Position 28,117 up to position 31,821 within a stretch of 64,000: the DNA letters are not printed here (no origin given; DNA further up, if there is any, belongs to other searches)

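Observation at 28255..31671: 1138-aa secreted Pro-rich/TPR protein embedded between cheY and fliP: candidate novel periplasmic flagellar scaffold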

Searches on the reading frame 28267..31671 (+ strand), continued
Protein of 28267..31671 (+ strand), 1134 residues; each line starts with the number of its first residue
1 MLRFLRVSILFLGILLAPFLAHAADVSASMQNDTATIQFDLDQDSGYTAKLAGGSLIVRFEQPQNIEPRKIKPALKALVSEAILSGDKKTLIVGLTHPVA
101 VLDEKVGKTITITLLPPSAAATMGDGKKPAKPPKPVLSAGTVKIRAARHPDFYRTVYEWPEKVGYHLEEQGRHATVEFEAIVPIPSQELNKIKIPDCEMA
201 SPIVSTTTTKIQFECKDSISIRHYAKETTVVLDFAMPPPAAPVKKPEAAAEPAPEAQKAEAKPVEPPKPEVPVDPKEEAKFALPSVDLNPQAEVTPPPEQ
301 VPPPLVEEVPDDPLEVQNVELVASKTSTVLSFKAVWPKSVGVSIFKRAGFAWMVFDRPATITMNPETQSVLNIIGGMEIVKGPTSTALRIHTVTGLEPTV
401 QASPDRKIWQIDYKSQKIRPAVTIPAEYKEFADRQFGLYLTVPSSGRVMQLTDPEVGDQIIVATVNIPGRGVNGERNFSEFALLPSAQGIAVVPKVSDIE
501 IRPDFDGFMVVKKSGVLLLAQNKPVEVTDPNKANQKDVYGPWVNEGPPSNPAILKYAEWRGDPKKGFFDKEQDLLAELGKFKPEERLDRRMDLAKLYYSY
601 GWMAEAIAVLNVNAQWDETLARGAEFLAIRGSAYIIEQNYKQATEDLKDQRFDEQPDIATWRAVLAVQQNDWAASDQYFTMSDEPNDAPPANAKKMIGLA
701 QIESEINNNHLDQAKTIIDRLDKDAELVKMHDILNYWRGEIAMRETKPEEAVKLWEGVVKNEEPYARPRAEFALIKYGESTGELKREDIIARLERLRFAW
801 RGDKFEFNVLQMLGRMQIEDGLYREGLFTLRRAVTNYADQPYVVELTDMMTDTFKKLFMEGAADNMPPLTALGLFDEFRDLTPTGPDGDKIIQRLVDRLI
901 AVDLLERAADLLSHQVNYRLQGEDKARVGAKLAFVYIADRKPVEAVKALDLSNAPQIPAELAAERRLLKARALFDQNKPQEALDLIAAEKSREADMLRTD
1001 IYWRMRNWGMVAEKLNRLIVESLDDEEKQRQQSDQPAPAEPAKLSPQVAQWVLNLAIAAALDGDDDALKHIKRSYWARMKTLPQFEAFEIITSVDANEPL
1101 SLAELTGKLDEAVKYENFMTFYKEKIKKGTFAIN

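Call 75: get_annotated_region(hit=H3, flank=9000)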
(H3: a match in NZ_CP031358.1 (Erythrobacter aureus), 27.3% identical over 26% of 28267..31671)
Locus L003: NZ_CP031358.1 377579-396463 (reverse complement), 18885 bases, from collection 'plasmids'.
description: Erythrobacter aureus strain YH-07 plasmid unnamed, complete sequence
organism: Erythrobacter aureus (NCBI taxid 2182384)
taxonomy: Bacteria; Pseudomonadota; Alphaproteobacteria; Sphingomonadales; Erythrobacteraceae; Erythrobacter; Erythrobacter aureus
host: -; source: marine sediment; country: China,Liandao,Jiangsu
typing (MOB-suite, as given by PLSDB): non-mobilizable
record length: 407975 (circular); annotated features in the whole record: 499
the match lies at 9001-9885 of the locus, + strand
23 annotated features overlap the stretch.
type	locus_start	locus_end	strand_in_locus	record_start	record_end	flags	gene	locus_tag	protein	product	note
CDS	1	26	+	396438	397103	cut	-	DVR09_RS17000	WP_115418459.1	flagellar hook assembly protein FlgD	-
CDS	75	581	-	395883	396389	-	-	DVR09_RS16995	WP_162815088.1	hypothetical protein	-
CDS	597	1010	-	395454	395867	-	-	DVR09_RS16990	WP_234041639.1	hypothetical protein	-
CDS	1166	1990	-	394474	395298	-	-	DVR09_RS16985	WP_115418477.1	flagellin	-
CDS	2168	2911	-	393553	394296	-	flgH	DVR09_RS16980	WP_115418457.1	flagellar basal body L-ring protein FlgH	GO:0071973 - bacterial-type flagellum-dependent cell motility [Evidence IEA]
CDS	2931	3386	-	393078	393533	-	flgA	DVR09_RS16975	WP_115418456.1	flagellar basal body P-ring formation chaperone FlgA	GO:0001539 - cilium or flagellum-dependent cell motility [Evidence IEA]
CDS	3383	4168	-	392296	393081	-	flgG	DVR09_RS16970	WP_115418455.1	flagellar basal-body rod protein FlgG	GO:0071973 - bacterial-type flagellum-dependent cell motility [Evidence IEA]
CDS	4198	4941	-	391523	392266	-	-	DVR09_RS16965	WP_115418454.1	flagellar hook basal-body protein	-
CDS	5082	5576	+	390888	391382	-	-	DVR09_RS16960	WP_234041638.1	flagellar basal body-associated FliL family protein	GO:0071973 - bacterial-type flagellum-dependent cell motility [Evidence IEA]; GO:0006935 - chemotaxis [Evidence IEA]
CDS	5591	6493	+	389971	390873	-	fliM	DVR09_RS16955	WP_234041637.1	flagellar motor switch protein FliM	GO:0001539 - cilium or flagellum-dependent cell motility [Evidence IEA]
CDS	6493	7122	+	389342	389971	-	-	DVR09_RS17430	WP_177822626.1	DUF6468 domain-containing protein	-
CDS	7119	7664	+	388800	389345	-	-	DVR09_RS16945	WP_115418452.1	hypothetical protein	-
CDS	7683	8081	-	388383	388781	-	-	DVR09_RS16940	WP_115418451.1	flagellar basal body-associated FliL family protein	-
CDS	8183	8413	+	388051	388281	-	-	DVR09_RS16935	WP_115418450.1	hypothetical protein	-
CDS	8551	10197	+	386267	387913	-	-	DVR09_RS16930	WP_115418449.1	hypothetical protein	-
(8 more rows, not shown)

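Call 76: get_annotated_region(hit=H2, flank=9000)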
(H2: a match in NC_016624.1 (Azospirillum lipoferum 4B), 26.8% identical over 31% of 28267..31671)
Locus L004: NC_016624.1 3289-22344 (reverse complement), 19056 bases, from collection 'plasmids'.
description: Azospirillum lipoferum 4B plasmid AZO_p5, complete sequence
organism: Azospirillum lipoferum 4B (NCBI taxid 862719)
taxonomy: Bacteria; Pseudomonadota; Alphaproteobacteria; Rhodospirillales; Azospirillaceae; Azospirillum; Azospirillum lipoferum; Azospirillum lipoferum 4B
host: -; source: -; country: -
typing (MOB-suite, as given by PLSDB): mobilizable; relaxase MOBP
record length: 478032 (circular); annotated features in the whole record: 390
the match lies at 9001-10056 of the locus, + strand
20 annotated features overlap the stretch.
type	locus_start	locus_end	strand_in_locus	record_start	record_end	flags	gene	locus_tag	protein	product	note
CDS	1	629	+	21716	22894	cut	fliM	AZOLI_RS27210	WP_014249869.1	flagellar motor switch protein FliM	GO:0001539 - cilium or flagellum-dependent cell motility [Evidence IEA]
CDS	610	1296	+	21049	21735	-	-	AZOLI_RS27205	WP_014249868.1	DUF6468 domain-containing protein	-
CDS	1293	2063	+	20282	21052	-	-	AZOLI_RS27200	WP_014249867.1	hypothetical protein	-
CDS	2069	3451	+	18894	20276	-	-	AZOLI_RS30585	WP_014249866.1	flagellar hook-length control protein FliK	-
CDS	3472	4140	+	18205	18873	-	-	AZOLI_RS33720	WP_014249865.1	flagellar hook assembly protein FlgD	-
CDS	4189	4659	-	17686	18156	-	-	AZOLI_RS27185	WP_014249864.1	hypothetical protein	-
CDS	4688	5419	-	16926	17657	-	flgH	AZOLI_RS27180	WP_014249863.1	flagellar basal body L-ring protein FlgH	GO:0071973 - bacterial-type flagellum-dependent cell motility [Evidence IEA]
CDS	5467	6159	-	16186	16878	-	flgA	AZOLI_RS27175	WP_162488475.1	flagellar basal body P-ring formation chaperone FlgA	GO:0001539 - cilium or flagellum-dependent cell motility [Evidence IEA]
CDS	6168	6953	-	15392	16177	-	flgG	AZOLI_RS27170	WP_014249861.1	flagellar basal-body rod protein FlgG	GO:0071973 - bacterial-type flagellum-dependent cell motility [Evidence IEA]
CDS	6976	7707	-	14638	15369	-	flgF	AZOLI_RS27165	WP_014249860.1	flagellar basal-body rod protein FlgF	GO:0001539 - cilium or flagellum-dependent cell motility [Evidence IEA]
CDS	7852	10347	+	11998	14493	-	-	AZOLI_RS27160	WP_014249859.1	hypothetical protein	-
CDS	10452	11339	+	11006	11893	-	motA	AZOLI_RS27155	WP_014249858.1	flagellar motor stator protein MotA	-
CDS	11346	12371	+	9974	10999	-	-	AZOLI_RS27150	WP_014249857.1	flagellar motor protein MotB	-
CDS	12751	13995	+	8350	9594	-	-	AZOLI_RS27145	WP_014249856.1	flagellar hook protein FlgE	GO:0071973 - bacterial-type flagellum-dependent cell motility [Evidence IEA]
CDS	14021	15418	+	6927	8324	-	flgK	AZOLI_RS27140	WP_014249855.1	flagellar hook-associated protein FlgK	GO:0001539 - cilium or flagellum-dependent cell motility [Evidence IEA]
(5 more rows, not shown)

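Call 79: search_dna_similar(query=L003:8551-10197:+, collection=plasmids, mode=protein, max_rows=40, max_evalue=0.01)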
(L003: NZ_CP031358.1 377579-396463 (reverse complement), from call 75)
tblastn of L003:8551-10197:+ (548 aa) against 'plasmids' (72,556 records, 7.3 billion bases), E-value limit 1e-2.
Records with a match: 2; places in all: 2; records where one place covers at least 80% of the query: 2.
Best place of each record, by identity: >=99% 1; <60% 1.
By first word of the organism name: Erythrobacter 1; Sphingobium 1.
By predicted mobility (MOB-suite, as given by PLSDB): non-mobilizable 1; conjugative 1.
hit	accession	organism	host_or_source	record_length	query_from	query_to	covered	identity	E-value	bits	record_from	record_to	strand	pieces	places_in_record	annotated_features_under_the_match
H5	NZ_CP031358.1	Erythrobacter aureus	marine sediment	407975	1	548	100%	100.0%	0e+0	1091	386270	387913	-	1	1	hypothetical protein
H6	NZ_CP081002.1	Sphingobium sp. V4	cell culture,soil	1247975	2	540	98%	48.4%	2e-140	456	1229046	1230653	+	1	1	record has no annotation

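Call 81: search_dna_similar(query=L004:10452-11339:+, collection=plasmids, mode=protein, max_rows=60, max_evalue=1e-20, rows=spread)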
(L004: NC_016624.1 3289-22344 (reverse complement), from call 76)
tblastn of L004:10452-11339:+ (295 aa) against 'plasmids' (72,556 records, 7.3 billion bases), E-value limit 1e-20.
Records with a match: 237; places in all: 237; records where one place covers at least 80% of the query: 235.
Best place of each record, by identity: >=99% 1; 95-99% 3; 60-80% 7; <60% 226.
By first word of the organism name: Ralstonia 136; Azospirillum 18; Escherichia 11; Sulfitobacter 11; Sinorhizobium 5; Phyllobacterium 5; Salmonella 5; Cupriavidus 4; Burkholderia 3; Caballeronia 3; and 27 more.
By predicted mobility (MOB-suite, as given by PLSDB): mobilizable 120; non-mobilizable 116; conjugative 1.
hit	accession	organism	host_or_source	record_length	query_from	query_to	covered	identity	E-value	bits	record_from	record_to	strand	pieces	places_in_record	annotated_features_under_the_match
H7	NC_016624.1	Azospirillum lipoferum 4B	-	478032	1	295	100%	100.0%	0e+0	562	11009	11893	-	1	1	motA: flagellar motor stator protein MotA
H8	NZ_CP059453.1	Azospirillum brasilense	Prokaryotes,soil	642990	1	295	100%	78.3%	3e-144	454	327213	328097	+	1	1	motA: flagellar motor stator protein MotA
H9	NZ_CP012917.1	Azospirillum brasilense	Digitaria eriantha,microbe,root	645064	1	295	100%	78.3%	4e-137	434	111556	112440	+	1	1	motA: flagellar motor stator protein MotA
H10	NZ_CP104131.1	Sinorhizobium sp. K101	Phaseolus vulgaris,cell ...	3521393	1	277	94%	47.3%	3e-69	239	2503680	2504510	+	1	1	none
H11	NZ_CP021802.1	Sinorhizobium meliloti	Medicago sativa,Single Cell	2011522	1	277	94%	46.6%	9e-68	235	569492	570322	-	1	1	none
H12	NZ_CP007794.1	Azospirillum argentinense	Triticum aestivum L.,Root,wheat ...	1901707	1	281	95%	44.8%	1e-73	252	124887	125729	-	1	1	record has no annotation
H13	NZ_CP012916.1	Azospirillum brasilense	Digitaria eriantha,microbe,root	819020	1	281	95%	44.5%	3e-73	251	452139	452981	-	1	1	motA: flagellar motor stator protein MotA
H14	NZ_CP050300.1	Phyllobacterium sp. 628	Oxytropis pumilio,cell culture,root ...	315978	3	280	94%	43.9%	9e-68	235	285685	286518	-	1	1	motA: flagellar motor stator protein MotA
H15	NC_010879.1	Burkholderia glumae BGR1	-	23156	3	277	93%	43.3%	3e-58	207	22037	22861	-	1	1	motA: flagellar motor stator protein MotA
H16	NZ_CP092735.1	Aristophania vespae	whole organism,Polistes dominula wasp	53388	1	277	94%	41.9%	1e-50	186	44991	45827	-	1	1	motA: flagellar motor stator protein MotA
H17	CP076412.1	Ralstonia wenshanensis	soil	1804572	6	277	92%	42.6%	1e-61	218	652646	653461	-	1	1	motA: flagellar motor stator protein MotA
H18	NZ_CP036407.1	Komagataeibacter saccharivorans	whole organism,fruit fly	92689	1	291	99%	39.2%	8e-48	177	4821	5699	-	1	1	motA: flagellar motor stator protein MotA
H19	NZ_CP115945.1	Ralstonia syzygii R24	Syzygium aromaticum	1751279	6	277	92%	41.9%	9e-63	221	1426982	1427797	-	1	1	none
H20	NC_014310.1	Ralstonia solanacearum PSI07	-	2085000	6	277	92%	41.9%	9e-63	221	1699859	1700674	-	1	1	none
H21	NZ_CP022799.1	Ralstonia solanacearum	Solanum tuberosum,single cell,Potato ...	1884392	6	277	92%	41.9%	9e-63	221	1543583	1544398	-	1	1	none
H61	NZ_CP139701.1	Sulfitobacter pontiacus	Bacterial Culture,hydrothermal vent ...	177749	1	279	95%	37.0%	3e-47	176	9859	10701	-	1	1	motA: flagellar motor stator protein MotA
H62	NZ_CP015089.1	Salipiger abyssi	single cell,marine seawater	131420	1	279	95%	36.7%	5e-49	181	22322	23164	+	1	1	motA: flagellar motor stator protein MotA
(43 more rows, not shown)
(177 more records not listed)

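Call 82: get_annotated_region(hit=H62, flank=6000)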
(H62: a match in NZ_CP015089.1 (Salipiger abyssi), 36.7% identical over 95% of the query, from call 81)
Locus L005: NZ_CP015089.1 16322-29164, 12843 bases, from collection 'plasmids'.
description: Salipiger abyssi strain JLT2014 plasmid pPABY5, complete sequence
organism: Salipiger abyssi (NCBI taxid 1250539)
taxonomy: Bacteria; Pseudomonadota; Alphaproteobacteria; Rhodobacterales; Roseobacteraceae; Salipiger; Salipiger abyssi
host: -; source: single cell,marine seawater; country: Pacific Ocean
typing (MOB-suite, as given by PLSDB): non-mobilizable; replicon rep_cluster_608
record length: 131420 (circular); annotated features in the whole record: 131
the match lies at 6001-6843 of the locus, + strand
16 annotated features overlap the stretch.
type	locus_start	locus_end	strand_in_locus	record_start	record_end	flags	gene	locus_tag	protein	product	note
CDS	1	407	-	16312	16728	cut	-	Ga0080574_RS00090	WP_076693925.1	MucR family transcriptional regulator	GO:0006355 - regulation of DNA-templated transcription [Evidence IEA]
CDS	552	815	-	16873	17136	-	-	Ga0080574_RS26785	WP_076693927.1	MucR family transcriptional regulator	GO:0006355 - regulation of DNA-templated transcription [Evidence IEA]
CDS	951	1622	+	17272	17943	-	-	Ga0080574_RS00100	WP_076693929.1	helix-turn-helix domain-containing protein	-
CDS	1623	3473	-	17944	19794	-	-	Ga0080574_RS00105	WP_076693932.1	tetratricopeptide repeat protein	-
CDS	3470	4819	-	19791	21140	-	-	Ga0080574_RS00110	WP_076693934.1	FkbM family methyltransferase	-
CDS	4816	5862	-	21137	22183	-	-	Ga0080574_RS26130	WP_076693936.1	hypothetical protein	-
CDS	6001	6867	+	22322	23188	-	motA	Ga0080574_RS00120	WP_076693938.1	flagellar motor stator protein MotA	-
CDS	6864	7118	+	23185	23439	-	-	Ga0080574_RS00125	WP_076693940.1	hypothetical protein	-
CDS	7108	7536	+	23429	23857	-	-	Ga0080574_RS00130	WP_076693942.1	flagellar FliJ family protein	GO:0071973 - bacterial-type flagellum-dependent cell motility [Evidence IEA]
CDS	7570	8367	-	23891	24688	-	-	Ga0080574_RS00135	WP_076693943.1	ABC transporter permease subunit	GO:0055085 - transmembrane transport [Evidence IEA]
CDS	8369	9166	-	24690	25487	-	-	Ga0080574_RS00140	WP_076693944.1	ABC transporter ATP-binding protein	-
CDS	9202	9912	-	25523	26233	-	-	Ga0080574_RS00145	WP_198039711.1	ABC transporter permease subunit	GO:0055085 - transmembrane transport [Evidence IEA]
CDS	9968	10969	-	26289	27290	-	-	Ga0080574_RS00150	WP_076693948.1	ABC transporter substrate-binding protein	-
CDS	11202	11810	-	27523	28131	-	-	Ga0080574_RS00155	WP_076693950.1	flavin reductase family protein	-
CDS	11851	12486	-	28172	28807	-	-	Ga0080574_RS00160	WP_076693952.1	isochorismatase family protein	-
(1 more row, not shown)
